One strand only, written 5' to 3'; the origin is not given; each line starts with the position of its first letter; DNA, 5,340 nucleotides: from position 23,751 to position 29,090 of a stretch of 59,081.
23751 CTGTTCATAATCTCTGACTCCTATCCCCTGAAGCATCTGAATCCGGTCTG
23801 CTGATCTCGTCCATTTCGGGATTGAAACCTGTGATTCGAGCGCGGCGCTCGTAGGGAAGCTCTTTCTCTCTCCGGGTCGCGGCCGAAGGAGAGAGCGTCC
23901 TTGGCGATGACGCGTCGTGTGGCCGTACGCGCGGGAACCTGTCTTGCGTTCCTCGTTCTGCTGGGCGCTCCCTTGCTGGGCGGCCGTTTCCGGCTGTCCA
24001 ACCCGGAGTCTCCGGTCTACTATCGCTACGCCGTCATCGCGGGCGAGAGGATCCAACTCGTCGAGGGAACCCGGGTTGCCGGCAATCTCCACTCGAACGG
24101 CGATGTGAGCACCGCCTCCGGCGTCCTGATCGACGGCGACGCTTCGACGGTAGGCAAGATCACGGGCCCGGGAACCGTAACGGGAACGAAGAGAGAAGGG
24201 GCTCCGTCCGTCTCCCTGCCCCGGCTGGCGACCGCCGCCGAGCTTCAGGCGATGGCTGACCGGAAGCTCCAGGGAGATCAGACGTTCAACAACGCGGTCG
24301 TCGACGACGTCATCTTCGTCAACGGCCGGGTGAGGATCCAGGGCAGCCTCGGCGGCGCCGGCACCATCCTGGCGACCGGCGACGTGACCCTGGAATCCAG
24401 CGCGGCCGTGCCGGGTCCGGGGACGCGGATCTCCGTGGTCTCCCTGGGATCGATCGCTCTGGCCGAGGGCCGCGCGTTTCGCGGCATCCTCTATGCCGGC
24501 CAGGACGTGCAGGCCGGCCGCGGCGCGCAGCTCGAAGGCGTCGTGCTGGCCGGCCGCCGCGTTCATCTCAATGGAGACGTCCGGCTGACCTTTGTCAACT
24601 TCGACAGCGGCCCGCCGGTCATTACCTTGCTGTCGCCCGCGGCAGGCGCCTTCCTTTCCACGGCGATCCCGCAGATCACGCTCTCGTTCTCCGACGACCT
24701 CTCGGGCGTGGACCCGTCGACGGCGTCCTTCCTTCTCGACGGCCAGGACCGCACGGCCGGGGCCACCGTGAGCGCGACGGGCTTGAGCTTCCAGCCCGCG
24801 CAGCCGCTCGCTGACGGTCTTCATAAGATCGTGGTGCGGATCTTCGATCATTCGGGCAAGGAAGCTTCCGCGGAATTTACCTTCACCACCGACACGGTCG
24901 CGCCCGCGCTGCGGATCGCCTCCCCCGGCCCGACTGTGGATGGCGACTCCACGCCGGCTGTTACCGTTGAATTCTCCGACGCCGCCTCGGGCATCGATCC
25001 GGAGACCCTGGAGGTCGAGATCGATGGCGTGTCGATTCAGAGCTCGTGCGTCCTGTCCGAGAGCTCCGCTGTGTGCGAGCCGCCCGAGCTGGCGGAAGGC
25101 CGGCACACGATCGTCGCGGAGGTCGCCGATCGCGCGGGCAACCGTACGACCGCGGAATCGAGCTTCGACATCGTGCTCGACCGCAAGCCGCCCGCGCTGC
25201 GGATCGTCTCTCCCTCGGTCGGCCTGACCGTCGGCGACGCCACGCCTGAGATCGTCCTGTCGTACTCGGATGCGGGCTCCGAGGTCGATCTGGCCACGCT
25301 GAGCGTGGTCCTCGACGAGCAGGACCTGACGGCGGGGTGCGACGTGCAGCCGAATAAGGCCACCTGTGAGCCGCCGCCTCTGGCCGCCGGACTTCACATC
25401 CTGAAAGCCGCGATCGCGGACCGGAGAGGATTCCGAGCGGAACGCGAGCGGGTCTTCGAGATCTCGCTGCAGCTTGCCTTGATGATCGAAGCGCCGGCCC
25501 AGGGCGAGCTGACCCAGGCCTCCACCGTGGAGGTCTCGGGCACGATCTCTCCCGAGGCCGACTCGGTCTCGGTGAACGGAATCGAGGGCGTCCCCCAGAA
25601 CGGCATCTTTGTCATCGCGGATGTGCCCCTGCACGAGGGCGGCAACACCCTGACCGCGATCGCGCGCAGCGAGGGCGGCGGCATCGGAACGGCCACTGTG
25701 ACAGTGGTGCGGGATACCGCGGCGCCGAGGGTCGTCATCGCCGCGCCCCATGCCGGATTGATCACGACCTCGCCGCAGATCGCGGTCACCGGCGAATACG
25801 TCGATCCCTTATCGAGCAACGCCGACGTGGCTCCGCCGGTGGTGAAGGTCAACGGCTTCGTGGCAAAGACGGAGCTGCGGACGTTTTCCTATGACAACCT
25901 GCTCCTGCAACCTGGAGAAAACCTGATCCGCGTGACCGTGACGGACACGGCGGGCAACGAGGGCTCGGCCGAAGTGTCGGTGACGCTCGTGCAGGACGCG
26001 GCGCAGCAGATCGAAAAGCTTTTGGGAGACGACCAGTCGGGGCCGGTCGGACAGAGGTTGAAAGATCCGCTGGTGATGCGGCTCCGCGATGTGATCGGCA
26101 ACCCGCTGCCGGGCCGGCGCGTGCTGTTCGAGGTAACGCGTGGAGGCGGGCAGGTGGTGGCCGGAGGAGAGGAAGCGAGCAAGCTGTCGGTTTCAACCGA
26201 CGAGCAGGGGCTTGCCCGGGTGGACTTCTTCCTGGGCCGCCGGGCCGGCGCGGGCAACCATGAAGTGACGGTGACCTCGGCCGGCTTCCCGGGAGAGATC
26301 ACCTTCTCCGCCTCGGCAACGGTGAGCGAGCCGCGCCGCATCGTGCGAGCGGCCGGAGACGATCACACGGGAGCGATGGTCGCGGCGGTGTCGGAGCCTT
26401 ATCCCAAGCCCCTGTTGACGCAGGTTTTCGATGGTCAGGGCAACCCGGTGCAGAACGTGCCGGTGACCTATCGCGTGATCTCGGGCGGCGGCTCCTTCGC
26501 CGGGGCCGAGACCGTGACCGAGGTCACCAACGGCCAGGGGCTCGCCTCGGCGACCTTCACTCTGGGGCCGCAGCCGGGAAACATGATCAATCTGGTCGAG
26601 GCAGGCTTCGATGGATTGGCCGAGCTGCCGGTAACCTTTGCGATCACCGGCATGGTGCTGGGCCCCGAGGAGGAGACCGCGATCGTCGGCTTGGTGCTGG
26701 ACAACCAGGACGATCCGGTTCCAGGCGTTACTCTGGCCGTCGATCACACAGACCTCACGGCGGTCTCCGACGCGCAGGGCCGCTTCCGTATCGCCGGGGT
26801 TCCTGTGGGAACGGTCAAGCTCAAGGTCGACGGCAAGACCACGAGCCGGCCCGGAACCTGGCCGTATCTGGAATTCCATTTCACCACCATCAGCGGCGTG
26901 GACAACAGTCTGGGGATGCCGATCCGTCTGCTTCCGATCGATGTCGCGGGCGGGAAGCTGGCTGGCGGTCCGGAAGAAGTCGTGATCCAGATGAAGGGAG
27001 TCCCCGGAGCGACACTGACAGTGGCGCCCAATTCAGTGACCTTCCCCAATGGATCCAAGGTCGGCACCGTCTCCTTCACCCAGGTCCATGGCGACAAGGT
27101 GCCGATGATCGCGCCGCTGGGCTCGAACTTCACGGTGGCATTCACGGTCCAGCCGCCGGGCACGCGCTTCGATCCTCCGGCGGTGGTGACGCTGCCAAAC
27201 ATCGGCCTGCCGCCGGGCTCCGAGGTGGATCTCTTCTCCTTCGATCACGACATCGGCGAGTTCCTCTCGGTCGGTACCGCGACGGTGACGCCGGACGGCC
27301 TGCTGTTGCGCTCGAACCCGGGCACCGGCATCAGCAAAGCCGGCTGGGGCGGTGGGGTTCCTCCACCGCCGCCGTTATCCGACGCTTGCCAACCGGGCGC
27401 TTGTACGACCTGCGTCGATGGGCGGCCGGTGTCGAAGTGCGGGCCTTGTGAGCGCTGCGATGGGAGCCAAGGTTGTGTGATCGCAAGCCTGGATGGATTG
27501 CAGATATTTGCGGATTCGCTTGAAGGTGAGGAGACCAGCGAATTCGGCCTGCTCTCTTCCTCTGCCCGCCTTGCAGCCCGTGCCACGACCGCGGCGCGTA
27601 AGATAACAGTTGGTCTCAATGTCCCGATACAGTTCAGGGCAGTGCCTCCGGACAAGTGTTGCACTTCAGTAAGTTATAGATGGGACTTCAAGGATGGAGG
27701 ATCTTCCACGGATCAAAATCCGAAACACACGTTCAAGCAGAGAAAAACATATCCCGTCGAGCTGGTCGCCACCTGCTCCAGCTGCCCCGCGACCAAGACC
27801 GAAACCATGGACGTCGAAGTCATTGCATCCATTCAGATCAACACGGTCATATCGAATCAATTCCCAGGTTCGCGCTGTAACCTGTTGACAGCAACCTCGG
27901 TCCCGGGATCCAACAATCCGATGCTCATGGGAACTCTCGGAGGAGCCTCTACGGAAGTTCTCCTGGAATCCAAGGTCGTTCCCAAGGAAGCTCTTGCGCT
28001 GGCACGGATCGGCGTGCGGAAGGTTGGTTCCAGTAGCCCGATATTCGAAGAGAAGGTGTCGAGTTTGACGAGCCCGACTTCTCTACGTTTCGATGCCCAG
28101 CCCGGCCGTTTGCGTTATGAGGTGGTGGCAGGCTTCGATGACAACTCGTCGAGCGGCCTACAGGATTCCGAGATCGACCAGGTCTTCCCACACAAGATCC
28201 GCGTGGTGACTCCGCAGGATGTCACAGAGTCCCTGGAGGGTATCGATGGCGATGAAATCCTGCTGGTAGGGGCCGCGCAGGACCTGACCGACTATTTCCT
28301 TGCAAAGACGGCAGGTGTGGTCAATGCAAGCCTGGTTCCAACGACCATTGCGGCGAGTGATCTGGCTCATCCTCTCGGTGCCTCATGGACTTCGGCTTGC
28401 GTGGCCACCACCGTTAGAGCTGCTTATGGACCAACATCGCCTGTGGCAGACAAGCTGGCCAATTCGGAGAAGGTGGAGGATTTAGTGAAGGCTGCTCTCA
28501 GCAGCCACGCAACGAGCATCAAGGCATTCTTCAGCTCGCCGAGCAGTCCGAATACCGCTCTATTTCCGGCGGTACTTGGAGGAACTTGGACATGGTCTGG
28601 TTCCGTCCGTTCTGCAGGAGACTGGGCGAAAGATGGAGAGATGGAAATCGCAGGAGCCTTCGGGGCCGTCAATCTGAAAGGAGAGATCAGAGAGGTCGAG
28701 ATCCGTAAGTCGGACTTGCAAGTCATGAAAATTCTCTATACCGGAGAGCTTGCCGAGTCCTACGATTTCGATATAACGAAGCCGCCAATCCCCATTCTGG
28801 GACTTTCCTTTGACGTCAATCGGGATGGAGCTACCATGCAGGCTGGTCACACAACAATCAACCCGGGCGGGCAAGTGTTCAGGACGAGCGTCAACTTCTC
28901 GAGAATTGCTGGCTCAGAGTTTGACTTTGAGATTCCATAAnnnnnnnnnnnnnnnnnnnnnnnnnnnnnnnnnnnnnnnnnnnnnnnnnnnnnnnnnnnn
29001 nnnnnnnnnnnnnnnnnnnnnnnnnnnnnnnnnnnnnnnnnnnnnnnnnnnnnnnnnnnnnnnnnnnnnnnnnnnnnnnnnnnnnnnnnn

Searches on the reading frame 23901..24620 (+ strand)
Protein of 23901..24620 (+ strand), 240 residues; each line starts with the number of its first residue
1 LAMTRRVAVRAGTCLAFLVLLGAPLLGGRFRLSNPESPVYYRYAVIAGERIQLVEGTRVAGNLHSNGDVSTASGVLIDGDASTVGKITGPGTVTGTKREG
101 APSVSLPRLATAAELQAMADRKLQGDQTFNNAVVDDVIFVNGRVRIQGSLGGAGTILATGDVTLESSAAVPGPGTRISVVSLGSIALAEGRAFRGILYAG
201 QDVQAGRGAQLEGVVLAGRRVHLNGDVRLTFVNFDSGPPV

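Call 10: search_protein_families(library=pfam, proteins=[window:23901-24620:+], max_evalue=10)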
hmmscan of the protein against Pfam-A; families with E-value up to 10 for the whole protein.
window:23901-24620:+ (240 aa): 3 families
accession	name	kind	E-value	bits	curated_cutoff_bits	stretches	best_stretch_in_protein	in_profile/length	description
PF04519.19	Bactofilin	-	0.015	16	27.9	2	138-217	13-82/98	Polymer-forming cytoskeletal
PF11999.13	Ice_binding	-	0.22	11.6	28.7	1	183-225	161-204/208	Ice-binding-like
PF10833.13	DUF2572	-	4.1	7.4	23.8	1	124-170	146-191/219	Protein of unknown function (DUF2572)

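Call 104: search_solved_structures(query=window:23988-24620:+, max_evalue=1)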
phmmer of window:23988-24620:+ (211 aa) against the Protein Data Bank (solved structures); distinct sequences matched with E-value up to 1: 4.
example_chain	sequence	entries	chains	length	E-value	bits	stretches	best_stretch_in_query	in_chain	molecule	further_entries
4nuh_A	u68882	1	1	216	0.22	14.5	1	129-195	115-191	ice-binding protein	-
3uyv_A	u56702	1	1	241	0.3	14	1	14-195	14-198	Antifreeze protein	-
3uyu_A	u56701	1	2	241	0.37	13.7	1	14-195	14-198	Antifreeze protein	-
9hi3_A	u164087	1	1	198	0.5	13.3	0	42-133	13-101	Protein TonB,Ferredoxin-1, chloroplastic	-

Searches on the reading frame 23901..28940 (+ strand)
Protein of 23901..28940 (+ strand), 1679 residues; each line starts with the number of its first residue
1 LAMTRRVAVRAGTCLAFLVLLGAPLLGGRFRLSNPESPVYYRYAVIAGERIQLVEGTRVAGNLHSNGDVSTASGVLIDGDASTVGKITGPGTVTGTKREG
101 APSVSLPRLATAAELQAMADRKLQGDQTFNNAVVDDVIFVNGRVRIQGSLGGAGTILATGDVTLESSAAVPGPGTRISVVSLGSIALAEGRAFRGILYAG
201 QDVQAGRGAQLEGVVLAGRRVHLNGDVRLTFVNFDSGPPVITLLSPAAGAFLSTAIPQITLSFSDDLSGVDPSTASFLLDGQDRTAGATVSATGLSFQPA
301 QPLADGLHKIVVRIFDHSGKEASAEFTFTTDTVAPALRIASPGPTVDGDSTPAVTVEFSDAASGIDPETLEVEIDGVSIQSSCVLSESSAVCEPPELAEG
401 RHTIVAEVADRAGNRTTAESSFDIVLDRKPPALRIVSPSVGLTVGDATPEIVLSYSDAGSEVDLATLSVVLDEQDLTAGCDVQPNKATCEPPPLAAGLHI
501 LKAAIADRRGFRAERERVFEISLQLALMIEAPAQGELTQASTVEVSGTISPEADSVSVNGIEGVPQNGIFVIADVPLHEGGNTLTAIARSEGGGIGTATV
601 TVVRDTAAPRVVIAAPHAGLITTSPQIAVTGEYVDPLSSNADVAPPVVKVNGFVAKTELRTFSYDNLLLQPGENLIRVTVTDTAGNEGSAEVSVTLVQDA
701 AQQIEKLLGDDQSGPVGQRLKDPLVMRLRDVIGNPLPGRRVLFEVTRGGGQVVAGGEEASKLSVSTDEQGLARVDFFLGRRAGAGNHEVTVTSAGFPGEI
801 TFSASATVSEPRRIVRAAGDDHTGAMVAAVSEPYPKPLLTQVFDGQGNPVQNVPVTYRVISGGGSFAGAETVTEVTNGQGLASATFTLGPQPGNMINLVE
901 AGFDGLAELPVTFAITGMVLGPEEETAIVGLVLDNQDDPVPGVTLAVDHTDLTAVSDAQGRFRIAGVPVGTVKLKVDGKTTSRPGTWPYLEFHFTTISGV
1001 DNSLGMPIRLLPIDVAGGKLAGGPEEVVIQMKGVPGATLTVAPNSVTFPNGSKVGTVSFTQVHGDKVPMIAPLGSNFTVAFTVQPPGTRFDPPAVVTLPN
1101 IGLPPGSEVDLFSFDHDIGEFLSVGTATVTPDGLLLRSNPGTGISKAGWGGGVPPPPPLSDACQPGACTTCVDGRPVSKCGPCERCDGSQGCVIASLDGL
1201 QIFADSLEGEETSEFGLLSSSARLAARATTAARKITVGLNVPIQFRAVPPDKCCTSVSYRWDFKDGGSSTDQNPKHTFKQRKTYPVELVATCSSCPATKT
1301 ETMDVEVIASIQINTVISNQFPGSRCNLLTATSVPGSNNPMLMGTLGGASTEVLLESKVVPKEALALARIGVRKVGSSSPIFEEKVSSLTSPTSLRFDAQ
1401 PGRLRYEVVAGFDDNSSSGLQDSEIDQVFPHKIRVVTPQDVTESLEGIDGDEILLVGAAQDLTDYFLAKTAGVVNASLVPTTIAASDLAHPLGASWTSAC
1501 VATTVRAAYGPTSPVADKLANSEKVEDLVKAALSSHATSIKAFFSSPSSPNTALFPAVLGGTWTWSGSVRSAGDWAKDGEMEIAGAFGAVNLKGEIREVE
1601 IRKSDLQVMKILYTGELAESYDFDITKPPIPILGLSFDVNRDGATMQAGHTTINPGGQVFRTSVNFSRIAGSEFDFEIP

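Call 5: search_protein_families(library=pfam, proteins=[window:23901-28940:+], max_evalue=0.01)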
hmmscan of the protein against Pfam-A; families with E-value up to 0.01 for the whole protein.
window:23901-28940:+ (1679 aa): 14 families
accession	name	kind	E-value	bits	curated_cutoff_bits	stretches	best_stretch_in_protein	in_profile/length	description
PF09136.16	Glucodextran_B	-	1e-20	73.8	27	2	527-605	3-82/83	Glucodextranase, domain B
PF19077.6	Big_13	-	7.3e-17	62.2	27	2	270-332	36-102/102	Bacterial Ig-like domain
PF18911.6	PKD_4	-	1.4e-11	44.7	27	1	1232-1307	11-85/85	PKD domain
PF13620.12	CarboxypepD_reg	-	1.3e-08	35.5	32.3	1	928-977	2-55/82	Carboxypeptidase regulatory-like domain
PF00801.26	PKD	-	5.2e-08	33.2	23.5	1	1234-1291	8-66/80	PKD domain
PF17957.7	Big_7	-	5.7e-08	33.7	24.1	1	239-312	1-70/70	Bacterial Ig domain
PF02369.22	Big_1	-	3e-07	30.9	34.9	1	841-887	24-67/93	Bacterial Ig-like domain (group 1)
PF13715.12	CarbopepD_reg_2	-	7.3e-07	29.6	32.2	1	929-976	2-50/88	CarboxypepD_reg-like domain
PF04234.18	CopC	-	9.5e-07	30.2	23.3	1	245-329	8-91/92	CopC domain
PF01833.30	TIG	-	6e-06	26.6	20.9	0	364-422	27-82/84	IPT/TIG domain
PF13750.12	Big_3_3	-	0.00016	21.8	27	0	396-436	11-51/157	Bacterial Ig-like domain (group 3)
PF13205.12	Big_5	-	0.00048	21.2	23.6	1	235-330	1-105/105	Bacterial Ig-like domain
PF12733.13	Cadherin-like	-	0.00075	20.3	24.2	0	541-604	27-88/89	Cadherin-like beta sandwich domain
PF02494.22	HYR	-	0.00092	19.9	21.7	0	671-695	56-80/81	HYR domain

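Call 14: search_protein_families(library=ncbifam, proteins=[window:23901-28940:+], max_evalue=1)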
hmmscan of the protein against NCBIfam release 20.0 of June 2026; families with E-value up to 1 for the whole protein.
window:23901-28940:+ (1679 aa): 7 families
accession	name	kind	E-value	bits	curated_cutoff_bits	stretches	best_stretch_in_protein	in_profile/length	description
NF033510.3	Ca_tandemer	repeat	1.3e-05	25.4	50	1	328-415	4-95/96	Ca2+-stabilized repeat-containing adhesin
NF033707.1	T9SS_sortase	equivalog_domain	0.00027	18.7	420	2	395-429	959-993/1095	type IX secretion system sortase PorU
NF047446.1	barrel_OmpL47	domain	0.0049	17.3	40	0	398-419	41-62/68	OmpL47-type beta-barrel domain-containing protein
TIGR04056.1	OMP_RagA_SusC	subfamily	0.012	13.9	368.25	1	928-971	3-45/981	SusC/RagA family TonB-linked outer membrane protein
TIGR00864.1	PCC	subfamily_domain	0.018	11.4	1861.4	1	1243-1315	1074-1147/2700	polycystin cation channel protein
NF047441.1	Lepto_OmpL47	equivalog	0.025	14.2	250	0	306-435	113-239/336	multi-beta-barrel domain surface protein OmpL47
NF012211.1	tand_rpt_95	domain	0.45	10.5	90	0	651-697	39-87/98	tandem-95 repeat protein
